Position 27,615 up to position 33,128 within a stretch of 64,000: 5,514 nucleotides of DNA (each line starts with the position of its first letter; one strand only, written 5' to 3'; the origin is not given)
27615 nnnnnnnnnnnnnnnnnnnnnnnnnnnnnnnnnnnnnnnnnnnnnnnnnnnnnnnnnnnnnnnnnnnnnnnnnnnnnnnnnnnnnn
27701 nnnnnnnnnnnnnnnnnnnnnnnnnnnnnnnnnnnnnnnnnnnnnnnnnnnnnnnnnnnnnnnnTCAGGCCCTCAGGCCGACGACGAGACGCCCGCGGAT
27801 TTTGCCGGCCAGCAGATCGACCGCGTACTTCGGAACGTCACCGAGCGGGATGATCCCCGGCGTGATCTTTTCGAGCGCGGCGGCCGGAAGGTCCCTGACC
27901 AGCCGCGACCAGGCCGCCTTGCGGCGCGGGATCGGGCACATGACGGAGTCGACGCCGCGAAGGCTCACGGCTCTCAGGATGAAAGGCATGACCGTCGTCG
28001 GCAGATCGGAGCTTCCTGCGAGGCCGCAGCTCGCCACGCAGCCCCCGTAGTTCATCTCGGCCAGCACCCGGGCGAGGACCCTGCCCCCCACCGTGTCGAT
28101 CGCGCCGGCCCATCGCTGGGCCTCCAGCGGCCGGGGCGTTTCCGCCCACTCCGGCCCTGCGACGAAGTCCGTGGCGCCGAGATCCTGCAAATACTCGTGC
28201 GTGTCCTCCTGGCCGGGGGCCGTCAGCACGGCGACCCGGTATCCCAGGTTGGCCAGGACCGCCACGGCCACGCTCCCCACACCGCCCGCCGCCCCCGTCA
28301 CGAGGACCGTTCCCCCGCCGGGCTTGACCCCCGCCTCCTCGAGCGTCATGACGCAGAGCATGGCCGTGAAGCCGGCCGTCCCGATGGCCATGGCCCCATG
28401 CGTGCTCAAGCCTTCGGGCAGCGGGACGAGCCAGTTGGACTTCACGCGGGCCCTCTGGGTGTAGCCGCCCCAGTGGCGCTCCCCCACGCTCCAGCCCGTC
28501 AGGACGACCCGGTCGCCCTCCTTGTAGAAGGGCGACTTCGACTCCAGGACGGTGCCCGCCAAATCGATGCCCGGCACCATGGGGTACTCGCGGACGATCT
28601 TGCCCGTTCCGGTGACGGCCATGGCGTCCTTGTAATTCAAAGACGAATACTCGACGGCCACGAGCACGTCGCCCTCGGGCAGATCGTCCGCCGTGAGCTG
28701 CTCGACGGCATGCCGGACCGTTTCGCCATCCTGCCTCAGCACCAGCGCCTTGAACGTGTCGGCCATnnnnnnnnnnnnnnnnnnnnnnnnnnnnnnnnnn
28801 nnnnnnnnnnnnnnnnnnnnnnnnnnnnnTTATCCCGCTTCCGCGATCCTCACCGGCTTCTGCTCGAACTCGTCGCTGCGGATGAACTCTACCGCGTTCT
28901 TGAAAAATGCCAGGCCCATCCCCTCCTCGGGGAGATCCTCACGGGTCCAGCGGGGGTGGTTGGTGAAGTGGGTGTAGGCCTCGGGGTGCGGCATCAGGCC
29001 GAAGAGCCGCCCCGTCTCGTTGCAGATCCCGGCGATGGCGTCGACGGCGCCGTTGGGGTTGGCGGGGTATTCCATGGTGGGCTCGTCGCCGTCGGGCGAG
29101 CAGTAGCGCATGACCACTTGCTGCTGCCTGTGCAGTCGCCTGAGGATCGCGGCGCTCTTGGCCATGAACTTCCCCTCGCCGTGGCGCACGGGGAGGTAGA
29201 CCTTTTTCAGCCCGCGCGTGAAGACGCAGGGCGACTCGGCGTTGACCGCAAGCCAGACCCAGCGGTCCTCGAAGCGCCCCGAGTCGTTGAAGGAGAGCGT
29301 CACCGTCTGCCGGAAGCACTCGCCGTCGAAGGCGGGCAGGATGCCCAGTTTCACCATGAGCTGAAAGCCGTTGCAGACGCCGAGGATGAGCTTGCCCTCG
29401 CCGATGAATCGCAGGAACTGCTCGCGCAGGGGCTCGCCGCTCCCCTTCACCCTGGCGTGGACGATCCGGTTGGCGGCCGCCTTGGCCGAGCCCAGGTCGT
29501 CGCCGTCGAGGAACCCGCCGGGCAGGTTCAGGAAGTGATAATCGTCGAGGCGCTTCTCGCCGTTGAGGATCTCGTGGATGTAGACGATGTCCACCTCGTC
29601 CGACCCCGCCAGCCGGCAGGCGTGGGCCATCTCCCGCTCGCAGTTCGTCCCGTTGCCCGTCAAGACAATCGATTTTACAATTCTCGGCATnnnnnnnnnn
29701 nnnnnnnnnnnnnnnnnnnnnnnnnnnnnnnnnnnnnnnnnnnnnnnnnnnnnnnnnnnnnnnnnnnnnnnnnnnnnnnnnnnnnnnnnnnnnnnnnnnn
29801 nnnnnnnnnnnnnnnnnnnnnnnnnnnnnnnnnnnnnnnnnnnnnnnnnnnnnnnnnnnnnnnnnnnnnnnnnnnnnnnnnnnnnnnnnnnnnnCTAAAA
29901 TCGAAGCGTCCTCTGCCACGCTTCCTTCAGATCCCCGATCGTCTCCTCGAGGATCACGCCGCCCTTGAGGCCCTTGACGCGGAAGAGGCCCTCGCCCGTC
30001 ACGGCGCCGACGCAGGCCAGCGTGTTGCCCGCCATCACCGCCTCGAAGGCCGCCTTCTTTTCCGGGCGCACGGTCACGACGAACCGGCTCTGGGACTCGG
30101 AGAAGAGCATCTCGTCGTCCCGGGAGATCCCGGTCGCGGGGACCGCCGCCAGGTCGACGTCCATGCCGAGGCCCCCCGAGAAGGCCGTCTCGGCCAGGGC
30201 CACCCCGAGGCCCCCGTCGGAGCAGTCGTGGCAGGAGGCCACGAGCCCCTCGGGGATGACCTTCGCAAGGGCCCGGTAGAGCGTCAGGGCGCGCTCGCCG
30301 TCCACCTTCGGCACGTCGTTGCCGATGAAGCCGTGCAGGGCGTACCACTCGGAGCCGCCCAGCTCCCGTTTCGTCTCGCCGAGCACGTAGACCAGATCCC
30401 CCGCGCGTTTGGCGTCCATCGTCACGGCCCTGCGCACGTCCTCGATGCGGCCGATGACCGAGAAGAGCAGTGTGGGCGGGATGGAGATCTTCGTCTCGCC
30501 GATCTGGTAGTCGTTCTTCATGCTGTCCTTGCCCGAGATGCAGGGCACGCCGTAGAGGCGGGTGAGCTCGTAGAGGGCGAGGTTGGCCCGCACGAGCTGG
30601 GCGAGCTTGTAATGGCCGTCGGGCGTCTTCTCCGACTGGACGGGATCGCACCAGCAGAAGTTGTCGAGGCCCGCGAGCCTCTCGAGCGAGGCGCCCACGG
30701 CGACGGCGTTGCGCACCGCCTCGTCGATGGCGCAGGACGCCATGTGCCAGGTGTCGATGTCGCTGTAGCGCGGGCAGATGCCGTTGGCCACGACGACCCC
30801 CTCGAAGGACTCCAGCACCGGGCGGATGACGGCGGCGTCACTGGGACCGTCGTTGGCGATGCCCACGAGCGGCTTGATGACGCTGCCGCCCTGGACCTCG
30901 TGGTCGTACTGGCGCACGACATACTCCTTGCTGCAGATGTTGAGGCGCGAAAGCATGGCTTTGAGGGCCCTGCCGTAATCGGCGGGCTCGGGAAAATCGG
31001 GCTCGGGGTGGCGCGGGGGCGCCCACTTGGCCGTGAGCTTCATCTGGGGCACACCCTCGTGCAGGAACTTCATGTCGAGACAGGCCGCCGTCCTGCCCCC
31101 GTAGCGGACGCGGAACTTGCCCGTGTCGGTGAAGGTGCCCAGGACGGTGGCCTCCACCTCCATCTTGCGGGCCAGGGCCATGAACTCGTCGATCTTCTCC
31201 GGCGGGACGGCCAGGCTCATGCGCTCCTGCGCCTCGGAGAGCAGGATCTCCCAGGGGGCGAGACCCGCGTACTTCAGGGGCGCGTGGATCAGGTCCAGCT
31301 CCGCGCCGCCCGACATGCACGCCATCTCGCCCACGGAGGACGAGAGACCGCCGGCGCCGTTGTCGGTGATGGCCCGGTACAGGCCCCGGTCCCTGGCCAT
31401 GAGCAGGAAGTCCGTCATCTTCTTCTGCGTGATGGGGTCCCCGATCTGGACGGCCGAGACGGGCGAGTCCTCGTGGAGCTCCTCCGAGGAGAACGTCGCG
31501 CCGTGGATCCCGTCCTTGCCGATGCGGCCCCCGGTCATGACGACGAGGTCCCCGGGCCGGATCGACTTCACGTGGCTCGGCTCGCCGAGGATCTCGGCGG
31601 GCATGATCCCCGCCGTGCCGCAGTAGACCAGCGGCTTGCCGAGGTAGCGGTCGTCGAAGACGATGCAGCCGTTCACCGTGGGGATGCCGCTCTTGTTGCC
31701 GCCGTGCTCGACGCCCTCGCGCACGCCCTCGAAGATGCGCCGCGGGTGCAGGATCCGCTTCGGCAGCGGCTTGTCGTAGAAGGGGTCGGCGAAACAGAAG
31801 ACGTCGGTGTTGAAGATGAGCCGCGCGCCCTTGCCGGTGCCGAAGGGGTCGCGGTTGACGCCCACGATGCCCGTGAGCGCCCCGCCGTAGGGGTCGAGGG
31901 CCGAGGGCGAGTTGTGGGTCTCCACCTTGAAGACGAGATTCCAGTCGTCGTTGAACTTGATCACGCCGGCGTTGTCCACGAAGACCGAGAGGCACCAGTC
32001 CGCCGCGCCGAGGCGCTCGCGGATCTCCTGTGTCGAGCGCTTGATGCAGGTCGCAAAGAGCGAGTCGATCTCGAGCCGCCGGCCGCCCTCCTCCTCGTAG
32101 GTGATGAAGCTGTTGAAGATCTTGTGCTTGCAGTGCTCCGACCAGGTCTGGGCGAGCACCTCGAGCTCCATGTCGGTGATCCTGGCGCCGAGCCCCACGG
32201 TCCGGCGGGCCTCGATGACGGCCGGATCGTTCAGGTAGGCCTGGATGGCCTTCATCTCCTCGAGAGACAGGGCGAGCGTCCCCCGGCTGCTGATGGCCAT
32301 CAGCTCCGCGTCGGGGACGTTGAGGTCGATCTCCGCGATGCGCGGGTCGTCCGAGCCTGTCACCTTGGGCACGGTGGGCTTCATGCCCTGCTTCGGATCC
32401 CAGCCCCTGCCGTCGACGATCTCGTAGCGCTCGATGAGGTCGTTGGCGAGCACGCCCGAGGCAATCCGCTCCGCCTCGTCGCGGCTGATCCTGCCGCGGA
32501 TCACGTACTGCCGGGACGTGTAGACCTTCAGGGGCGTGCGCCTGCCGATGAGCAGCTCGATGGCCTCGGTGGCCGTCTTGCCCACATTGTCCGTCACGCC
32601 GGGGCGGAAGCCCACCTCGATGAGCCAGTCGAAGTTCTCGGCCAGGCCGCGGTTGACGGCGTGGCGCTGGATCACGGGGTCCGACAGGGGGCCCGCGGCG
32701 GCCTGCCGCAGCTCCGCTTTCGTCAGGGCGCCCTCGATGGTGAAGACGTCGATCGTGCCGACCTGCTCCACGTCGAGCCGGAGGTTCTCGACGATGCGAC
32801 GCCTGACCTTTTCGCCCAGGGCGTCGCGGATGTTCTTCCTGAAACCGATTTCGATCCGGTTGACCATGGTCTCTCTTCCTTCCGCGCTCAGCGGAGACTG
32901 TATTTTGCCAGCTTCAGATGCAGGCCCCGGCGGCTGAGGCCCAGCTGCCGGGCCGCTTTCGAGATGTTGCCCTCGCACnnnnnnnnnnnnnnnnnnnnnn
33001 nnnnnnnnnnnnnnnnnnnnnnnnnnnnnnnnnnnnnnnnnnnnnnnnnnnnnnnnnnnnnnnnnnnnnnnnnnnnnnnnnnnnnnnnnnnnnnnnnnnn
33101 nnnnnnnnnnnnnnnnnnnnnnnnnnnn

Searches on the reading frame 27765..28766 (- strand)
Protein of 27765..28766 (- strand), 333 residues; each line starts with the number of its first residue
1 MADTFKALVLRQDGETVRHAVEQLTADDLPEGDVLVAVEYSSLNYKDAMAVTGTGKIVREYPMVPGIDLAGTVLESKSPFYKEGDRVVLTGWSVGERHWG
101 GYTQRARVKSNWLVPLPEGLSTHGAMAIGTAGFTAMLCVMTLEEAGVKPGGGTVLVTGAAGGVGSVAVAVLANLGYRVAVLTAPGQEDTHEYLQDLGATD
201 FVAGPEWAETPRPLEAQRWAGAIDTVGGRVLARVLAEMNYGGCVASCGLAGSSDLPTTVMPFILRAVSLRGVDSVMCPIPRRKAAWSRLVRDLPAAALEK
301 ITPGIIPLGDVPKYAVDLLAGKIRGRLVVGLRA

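Call 49: search_protein_families(library=pfam, proteins=[window:27765-28766:-], max_evalue=0.00001)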
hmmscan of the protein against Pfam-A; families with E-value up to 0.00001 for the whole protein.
window:27765-28766:- (333 aa): 2 families
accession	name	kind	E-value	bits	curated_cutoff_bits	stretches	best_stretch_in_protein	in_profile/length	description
PF08240.17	ADH_N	-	2.2e-13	50.8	23.5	1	31-118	2-104/104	Alcohol dehydrogenase GroES-like domain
PF00107.32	ADH_zinc_N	-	4.3e-11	43.3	31.8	1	162-275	1-115/129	Zinc-binding dehydrogenase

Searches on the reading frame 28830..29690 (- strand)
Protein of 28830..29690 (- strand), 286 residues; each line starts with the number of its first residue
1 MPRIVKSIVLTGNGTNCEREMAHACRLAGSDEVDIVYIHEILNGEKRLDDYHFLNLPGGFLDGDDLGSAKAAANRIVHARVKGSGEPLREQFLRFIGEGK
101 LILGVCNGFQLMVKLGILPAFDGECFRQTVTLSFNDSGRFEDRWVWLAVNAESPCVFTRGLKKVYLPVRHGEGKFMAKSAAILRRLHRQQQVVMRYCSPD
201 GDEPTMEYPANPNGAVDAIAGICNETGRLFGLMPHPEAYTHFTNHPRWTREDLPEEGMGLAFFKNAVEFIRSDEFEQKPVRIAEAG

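Call 49: search_protein_families(library=pfam, proteins=[window:28830-29690:-], max_evalue=0.00001)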
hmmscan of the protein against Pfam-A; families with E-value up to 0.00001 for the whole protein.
window:28830-29690:- (286 aa): 1 family
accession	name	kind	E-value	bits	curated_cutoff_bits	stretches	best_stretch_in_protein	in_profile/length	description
PF13507.12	GATase_5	-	2.7e-89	299.2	27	1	6-270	3-260/260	CobB/CobQ-like glutamine amidotransferase domain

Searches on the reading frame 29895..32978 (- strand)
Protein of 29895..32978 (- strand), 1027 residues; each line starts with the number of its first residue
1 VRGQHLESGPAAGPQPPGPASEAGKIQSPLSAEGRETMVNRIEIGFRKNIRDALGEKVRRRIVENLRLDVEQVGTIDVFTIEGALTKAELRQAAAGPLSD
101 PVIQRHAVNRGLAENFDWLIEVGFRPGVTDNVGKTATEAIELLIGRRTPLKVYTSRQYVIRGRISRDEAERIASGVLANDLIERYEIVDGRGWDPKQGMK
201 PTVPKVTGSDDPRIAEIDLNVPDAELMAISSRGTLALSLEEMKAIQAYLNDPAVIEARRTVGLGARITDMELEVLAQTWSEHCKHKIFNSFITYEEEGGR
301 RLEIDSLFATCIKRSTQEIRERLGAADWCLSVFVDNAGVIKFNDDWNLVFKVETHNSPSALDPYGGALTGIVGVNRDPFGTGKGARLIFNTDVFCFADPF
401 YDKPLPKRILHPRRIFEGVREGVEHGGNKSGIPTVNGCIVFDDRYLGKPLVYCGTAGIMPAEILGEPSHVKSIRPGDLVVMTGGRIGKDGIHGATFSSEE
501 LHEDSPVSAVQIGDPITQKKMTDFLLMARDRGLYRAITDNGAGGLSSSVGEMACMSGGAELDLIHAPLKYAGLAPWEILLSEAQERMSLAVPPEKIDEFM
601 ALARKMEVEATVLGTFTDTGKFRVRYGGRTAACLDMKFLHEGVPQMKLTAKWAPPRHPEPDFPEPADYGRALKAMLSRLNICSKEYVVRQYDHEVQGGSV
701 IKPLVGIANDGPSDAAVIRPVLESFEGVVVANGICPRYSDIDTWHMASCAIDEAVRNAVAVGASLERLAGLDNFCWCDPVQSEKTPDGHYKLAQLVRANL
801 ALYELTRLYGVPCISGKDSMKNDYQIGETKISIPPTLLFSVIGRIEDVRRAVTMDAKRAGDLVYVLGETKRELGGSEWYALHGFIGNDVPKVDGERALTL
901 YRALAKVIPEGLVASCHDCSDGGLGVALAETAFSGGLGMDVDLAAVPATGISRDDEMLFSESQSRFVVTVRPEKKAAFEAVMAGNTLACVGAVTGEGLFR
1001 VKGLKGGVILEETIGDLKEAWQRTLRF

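Call 49: search_protein_families(library=pfam, proteins=[window:29895-32978:-], max_evalue=0.00001)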
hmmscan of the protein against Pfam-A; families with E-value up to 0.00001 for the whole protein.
window:29895-32978:- (1027 aa): 4 families
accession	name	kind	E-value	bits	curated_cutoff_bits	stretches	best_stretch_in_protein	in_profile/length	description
PF02769.27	AIRS_C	-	1.4e-52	178.4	23.1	2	474-626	1-155/156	AIR synthase related protein, C-terminal domain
PF00586.29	AIRS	-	1.5e-21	77.3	24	1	335-459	2-112/112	AIR synthase related protein, N-terminal domain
PF18072.6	FGAR-AT_linker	-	1.3e-14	54.9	26.6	1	226-286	1-50/50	Formylglycinamide ribonucleotide amidotransferase linker domain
PF02700.19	PurS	-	5.6e-08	33.3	22.2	0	120-187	4-75/77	Phosphoribosylformylglycinamidine (FGAM) synthase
